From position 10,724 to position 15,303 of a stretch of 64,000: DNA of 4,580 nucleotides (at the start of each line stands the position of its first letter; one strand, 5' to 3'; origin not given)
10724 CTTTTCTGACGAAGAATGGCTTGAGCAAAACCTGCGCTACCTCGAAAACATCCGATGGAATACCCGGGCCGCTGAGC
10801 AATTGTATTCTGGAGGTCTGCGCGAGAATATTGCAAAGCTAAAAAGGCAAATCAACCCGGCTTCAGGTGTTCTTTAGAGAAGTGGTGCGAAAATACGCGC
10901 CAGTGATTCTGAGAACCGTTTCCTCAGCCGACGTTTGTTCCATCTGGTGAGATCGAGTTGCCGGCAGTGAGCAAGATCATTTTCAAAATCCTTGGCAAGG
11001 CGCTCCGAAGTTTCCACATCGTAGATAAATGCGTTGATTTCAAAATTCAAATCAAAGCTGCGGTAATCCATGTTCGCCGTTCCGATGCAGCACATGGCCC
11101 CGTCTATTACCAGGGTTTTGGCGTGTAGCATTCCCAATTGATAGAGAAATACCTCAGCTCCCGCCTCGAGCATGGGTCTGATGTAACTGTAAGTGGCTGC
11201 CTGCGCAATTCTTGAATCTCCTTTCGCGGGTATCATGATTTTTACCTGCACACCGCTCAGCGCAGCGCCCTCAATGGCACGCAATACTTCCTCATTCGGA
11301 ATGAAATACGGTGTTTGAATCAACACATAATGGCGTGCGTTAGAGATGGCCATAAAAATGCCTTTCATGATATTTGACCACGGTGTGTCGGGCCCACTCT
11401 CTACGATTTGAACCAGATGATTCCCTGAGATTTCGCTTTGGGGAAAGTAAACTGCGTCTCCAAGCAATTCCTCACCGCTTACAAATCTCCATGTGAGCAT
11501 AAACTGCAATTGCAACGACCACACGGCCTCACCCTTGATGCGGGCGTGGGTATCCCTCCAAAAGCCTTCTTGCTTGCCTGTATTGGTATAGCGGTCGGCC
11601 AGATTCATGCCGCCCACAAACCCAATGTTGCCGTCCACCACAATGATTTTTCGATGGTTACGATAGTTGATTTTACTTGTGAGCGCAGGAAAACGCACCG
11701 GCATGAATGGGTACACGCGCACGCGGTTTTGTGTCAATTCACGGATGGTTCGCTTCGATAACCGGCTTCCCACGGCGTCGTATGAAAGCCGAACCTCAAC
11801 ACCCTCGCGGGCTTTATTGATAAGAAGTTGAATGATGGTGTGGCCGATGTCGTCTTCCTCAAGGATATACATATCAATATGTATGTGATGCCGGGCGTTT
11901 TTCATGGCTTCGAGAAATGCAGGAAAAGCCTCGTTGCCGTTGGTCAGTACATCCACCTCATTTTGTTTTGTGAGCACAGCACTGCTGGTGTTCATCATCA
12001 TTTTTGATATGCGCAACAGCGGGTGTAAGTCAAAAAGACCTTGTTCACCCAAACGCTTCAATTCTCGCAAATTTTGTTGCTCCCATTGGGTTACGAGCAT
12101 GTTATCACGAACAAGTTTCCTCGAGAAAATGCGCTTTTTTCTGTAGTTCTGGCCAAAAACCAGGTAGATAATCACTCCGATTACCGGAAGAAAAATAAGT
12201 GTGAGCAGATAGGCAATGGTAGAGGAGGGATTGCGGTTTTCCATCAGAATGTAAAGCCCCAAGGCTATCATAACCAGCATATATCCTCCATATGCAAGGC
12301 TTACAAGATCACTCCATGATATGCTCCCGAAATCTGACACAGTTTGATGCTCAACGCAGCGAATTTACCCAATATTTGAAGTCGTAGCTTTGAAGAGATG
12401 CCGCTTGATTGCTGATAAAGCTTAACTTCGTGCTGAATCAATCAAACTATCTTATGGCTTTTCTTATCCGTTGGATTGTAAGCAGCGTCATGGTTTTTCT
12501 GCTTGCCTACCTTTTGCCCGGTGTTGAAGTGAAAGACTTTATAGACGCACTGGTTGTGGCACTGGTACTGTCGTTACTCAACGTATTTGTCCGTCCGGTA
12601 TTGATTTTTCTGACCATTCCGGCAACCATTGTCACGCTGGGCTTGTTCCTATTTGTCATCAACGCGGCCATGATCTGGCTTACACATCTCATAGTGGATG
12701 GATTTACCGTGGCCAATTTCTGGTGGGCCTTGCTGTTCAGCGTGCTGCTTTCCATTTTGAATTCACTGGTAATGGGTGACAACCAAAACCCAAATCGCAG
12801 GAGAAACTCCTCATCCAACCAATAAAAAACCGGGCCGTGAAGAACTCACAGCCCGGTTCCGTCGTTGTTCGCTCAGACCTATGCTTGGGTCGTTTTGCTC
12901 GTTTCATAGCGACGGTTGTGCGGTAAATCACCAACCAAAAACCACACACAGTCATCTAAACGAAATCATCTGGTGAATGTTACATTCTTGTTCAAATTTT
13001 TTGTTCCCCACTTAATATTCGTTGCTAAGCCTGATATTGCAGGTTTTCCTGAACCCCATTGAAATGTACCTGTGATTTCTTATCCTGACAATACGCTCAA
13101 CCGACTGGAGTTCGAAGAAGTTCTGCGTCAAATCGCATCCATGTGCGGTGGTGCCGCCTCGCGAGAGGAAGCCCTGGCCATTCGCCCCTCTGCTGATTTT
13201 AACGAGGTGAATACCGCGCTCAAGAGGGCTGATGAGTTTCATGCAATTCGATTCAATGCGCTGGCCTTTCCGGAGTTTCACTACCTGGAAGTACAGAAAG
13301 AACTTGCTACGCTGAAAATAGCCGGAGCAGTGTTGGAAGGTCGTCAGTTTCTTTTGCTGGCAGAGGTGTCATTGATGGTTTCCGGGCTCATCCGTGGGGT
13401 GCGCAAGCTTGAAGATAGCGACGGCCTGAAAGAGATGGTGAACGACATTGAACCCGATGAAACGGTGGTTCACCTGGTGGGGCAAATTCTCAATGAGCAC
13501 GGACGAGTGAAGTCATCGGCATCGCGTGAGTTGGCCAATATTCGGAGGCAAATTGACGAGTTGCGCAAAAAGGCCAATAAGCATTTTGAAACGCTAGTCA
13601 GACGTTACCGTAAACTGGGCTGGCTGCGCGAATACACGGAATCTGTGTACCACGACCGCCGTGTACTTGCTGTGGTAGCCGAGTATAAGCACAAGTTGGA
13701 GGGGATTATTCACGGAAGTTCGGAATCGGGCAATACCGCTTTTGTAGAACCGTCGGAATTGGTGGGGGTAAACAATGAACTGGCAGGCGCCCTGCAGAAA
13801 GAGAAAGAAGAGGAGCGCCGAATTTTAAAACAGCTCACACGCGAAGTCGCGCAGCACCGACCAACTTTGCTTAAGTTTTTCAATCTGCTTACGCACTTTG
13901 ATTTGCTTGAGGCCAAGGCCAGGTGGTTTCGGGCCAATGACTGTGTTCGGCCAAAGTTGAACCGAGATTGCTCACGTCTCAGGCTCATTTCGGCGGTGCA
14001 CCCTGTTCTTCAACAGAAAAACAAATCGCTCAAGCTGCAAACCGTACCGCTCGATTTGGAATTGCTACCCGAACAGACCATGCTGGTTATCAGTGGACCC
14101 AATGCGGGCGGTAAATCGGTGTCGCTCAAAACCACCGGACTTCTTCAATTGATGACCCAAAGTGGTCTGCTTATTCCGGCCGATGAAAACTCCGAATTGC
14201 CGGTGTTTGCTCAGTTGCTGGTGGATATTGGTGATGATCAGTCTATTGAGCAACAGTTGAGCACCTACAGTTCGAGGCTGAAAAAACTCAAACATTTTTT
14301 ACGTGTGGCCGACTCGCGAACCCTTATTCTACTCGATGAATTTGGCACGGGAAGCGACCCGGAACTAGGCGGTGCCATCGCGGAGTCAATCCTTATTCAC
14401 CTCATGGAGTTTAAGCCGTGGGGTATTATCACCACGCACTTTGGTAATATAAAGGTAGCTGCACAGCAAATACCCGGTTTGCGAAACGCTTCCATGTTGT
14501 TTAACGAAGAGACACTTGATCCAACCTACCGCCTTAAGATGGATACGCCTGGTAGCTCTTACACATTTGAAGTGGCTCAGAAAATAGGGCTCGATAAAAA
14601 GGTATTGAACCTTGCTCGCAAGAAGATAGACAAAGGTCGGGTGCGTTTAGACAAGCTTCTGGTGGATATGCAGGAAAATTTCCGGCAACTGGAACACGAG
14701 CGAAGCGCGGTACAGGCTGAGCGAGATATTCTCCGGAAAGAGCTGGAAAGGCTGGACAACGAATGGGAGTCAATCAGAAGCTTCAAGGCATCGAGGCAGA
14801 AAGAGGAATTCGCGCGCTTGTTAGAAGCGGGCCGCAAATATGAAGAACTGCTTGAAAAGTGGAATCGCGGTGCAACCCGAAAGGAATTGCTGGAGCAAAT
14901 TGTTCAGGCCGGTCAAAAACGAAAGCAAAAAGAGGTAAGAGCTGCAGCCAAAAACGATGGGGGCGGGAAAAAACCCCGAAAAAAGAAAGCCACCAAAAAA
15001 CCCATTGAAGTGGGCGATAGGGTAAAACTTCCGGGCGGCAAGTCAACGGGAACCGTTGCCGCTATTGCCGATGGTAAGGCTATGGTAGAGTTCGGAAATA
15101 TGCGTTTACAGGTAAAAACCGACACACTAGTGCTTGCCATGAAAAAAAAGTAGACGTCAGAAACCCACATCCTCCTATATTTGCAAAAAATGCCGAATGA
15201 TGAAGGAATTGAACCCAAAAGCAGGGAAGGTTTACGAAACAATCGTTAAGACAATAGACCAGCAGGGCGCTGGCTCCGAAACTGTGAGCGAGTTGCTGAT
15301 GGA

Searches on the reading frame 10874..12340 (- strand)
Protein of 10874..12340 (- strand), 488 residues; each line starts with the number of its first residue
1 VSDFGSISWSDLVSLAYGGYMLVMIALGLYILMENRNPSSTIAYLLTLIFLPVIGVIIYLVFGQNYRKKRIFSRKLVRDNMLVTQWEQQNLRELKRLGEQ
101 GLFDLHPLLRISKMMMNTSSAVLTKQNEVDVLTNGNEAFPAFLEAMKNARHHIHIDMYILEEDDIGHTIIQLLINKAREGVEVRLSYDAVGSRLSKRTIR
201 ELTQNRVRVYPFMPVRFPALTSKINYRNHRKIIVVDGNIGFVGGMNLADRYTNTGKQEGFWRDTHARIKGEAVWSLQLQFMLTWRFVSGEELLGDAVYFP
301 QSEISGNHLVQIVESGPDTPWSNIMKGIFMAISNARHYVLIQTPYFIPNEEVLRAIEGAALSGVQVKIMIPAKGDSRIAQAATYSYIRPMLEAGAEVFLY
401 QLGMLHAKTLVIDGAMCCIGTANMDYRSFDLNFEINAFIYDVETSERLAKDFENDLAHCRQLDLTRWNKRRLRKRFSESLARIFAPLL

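Call 31: search_protein_families(library=pfam, proteins=[window:10874-12340:-], max_evalue=0.0001)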
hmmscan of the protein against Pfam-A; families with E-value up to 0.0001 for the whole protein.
window:10874-12340:- (488 aa): 3 families
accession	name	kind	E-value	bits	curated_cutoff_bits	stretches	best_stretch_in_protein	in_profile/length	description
PF13091.12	PLDc_2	-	6.1e-47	159.2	27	2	331-455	4-131/132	PLD-like domain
PF00614.28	PLDc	-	5.9e-18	64.4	21.9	2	226-251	3-28/28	Phospholipase D Active site motif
PF13396.11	PLDc_N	-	1.7e-10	41.2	23.3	1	25-64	4-42/42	Phospholipase_D-nuclease N-terminal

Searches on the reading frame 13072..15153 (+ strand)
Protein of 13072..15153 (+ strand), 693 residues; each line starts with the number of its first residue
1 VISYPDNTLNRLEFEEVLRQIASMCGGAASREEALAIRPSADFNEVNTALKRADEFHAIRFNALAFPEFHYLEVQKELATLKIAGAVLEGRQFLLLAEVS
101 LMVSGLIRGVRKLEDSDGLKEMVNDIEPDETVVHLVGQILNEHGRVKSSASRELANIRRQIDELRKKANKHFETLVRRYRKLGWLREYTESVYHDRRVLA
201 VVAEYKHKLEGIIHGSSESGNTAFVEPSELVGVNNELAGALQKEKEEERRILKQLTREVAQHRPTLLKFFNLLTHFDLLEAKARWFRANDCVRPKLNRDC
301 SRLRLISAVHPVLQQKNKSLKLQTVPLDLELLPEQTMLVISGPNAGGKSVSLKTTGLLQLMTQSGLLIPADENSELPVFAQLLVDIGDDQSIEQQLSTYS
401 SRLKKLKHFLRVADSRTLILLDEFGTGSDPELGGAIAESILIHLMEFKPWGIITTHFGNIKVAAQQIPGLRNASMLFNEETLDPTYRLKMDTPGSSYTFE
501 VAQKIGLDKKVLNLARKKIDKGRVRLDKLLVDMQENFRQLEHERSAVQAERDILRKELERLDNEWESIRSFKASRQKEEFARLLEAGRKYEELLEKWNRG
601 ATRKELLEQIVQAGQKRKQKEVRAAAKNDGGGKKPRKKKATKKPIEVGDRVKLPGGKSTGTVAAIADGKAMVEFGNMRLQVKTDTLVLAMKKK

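Call 31: search_protein_families(library=pfam, proteins=[window:13072-15153:+], max_evalue=0.0001)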
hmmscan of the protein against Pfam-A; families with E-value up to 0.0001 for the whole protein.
window:13072-15153:+ (693 aa): 2 families
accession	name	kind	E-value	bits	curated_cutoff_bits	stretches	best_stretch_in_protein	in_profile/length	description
PF00488.27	MutS_V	-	3.3e-30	105.9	30.2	1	339-520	2-185/188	MutS domain V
PF20297.4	MSSS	-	4.9e-09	36.2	26.8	1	647-685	1-41/42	MutS2 and Smr-associated SH3 domain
